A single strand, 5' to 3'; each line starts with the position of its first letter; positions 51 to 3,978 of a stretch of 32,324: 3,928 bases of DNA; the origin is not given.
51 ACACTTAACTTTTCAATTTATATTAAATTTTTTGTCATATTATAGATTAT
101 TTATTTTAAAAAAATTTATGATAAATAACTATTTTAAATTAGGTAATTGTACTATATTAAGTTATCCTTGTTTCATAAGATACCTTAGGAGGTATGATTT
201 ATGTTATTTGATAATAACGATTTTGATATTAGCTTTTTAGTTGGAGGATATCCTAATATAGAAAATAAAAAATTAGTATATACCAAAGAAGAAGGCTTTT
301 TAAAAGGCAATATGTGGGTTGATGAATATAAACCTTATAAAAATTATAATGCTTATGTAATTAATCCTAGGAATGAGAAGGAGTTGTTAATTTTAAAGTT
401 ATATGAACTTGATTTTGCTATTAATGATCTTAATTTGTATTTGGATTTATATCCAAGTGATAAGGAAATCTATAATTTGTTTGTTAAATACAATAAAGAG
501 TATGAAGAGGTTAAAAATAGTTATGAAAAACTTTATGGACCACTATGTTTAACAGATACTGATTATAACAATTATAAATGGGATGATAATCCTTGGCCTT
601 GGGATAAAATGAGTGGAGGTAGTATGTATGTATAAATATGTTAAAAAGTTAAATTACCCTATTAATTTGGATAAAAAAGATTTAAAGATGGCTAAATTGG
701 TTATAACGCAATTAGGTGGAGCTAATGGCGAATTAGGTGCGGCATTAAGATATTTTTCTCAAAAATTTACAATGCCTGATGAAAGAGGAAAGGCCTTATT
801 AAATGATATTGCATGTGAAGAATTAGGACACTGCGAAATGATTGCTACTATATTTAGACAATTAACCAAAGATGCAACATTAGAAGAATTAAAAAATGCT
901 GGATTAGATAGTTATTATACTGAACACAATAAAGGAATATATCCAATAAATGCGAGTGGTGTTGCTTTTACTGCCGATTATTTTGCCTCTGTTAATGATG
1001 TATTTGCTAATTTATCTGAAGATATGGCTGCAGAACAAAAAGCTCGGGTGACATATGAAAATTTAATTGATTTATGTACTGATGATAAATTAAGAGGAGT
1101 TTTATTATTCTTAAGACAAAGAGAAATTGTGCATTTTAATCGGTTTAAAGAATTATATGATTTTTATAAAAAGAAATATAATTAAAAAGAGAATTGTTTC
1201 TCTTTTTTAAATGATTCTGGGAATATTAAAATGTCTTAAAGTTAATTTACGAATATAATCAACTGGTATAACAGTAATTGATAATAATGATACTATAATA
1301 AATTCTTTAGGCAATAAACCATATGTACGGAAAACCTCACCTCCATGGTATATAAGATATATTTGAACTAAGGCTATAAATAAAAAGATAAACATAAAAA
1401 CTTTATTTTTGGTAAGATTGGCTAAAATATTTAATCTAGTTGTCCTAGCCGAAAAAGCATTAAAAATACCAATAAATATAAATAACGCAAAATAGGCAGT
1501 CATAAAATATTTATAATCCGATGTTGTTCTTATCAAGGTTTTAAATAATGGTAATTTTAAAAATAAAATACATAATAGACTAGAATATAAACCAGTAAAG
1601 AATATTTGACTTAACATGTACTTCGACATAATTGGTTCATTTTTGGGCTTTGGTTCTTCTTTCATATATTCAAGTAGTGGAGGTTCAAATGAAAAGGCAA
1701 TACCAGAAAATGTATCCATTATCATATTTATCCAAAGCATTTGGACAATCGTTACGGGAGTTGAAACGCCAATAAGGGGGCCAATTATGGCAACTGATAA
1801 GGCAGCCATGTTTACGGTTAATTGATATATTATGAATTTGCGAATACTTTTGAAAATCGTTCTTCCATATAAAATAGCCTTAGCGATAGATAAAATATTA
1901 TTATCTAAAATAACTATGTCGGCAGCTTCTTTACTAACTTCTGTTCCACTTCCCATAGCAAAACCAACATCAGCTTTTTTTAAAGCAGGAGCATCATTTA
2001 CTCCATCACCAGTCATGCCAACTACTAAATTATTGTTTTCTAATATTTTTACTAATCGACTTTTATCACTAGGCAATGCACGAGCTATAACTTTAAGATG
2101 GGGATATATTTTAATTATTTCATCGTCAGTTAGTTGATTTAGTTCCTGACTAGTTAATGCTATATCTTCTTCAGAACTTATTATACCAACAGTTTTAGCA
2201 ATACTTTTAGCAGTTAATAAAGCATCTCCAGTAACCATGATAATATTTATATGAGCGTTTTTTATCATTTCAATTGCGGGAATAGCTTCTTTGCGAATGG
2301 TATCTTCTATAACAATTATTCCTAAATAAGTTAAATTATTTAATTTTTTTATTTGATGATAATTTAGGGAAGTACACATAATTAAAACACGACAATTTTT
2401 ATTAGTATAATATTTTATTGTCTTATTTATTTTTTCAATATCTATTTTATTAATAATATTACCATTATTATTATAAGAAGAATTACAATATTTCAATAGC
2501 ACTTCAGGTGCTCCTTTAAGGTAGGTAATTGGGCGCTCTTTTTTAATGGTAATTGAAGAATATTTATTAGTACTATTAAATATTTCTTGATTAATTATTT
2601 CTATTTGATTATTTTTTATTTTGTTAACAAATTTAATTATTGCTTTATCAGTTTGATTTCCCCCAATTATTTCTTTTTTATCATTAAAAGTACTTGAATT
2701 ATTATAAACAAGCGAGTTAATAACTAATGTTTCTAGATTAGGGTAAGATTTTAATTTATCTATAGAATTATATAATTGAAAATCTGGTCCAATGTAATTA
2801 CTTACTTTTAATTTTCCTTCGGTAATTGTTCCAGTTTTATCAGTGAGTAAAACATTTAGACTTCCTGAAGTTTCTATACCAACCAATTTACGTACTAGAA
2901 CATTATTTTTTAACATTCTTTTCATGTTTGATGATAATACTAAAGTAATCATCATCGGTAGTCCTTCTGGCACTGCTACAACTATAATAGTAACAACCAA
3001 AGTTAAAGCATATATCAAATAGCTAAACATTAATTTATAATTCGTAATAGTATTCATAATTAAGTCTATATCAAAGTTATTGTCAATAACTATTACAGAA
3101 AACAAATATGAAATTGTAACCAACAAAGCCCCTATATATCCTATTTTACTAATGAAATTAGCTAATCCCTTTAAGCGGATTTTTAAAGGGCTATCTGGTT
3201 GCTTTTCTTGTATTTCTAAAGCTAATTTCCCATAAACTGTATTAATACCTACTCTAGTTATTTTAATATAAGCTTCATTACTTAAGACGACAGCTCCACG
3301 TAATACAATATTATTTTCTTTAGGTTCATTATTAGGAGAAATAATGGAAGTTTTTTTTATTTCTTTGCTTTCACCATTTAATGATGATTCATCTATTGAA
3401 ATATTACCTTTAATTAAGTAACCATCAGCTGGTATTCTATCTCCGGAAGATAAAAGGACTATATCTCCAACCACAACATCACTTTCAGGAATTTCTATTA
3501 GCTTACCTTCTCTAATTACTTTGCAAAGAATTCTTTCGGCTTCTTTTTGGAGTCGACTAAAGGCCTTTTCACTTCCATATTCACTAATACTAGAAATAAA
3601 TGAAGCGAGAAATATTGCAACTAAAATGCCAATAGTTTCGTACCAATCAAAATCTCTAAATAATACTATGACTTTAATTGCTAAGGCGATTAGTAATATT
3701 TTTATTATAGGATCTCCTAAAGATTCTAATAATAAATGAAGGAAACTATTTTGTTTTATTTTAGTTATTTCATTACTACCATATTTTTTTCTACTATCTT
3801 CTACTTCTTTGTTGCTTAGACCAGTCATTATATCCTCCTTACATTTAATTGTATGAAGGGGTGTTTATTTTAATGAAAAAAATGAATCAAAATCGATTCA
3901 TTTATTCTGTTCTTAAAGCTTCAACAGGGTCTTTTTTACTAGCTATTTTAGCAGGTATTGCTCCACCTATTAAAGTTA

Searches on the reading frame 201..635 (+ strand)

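Call 75: search_protein_families(library=pfam, proteins=[window:201-635:+], max_evalue=0.001)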
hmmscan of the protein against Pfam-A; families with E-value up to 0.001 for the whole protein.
window:201-635:+ (144 aa): 1 family
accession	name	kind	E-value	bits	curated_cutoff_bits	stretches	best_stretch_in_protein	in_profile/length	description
PF12652.12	CotJB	-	1.8e-21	76.5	29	1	64-135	4-76/76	CotJB protein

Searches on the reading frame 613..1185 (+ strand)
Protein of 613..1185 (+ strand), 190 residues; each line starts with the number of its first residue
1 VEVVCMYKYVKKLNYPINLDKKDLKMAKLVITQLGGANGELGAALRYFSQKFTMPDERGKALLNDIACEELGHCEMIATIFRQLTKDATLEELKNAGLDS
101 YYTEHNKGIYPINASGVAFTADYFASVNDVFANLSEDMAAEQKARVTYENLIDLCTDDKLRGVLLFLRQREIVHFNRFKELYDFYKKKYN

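Call 75: search_protein_families(library=pfam, proteins=[window:613-1185:+], max_evalue=0.001)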
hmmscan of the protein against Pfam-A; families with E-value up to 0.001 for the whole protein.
window:613-1185:+ (190 aa): 2 families
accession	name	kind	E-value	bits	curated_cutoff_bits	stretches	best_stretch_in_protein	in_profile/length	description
PF05067.18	Mn_catalase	-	5.5e-47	160.5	27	1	6-180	1-189/284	Manganese containing catalase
PF02915.23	Rubrerythrin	-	0.00075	20.3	22.8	0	39-182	9-137/137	Rubrerythrin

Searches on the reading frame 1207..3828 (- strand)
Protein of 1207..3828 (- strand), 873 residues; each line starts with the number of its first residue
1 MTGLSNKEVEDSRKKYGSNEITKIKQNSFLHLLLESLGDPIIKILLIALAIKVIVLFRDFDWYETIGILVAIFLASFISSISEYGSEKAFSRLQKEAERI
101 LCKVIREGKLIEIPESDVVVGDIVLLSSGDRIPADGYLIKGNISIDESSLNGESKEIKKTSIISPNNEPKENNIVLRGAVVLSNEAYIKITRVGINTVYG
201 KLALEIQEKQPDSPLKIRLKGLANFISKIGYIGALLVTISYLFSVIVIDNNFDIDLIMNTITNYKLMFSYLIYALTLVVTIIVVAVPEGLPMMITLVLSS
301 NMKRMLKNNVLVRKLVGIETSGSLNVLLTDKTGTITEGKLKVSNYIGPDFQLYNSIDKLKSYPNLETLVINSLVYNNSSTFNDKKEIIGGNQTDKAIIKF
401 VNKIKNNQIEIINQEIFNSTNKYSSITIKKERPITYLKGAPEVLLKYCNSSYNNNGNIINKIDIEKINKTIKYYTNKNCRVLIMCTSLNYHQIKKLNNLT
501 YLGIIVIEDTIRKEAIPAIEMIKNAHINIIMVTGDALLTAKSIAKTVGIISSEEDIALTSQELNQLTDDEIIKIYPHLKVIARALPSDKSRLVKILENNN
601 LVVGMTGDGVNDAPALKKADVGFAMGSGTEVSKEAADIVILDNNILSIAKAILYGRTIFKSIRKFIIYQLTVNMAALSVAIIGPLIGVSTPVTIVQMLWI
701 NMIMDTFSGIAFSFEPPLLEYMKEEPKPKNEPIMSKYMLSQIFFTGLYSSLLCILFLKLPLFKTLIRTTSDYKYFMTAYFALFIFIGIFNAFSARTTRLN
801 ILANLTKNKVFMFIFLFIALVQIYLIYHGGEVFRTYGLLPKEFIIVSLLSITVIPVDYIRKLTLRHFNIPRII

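Call 8: search_protein_families(library=pfam, proteins=[window:1207-3828:-], max_evalue=0.01)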
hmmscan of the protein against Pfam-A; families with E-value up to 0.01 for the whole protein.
window:1207-3828:- (873 aa): 6 families
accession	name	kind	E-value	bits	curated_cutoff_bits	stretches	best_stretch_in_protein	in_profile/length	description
PF00122.25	E1-E2_ATPase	-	1.4e-36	126.1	28.1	1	102-308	7-181/181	E1-E2 ATPase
PF00689.26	Cation_ATPase_C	-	1e-34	120.3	27.3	1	690-862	2-174/175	Cation transporting ATPase, C-terminus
PF00702.32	Hydrolase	-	3e-13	51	26.4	1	481-620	85-191/191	haloacid dehalogenase-like hydrolase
PF00690.31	Cation_ATPase_N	-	3.3e-13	49.5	20.4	1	2-51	19-68/69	Cation transporter/ATPase, N-terminus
PF13246.12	Cation_ATPase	-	7.5e-10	39.1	21.7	1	377-450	4-90/91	Cation transport ATPase (P-type)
PF08282.18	Hydrolase_3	-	9.7e-08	32.5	20.9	1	454-652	69-255/255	haloacid dehalogenase-like hydrolase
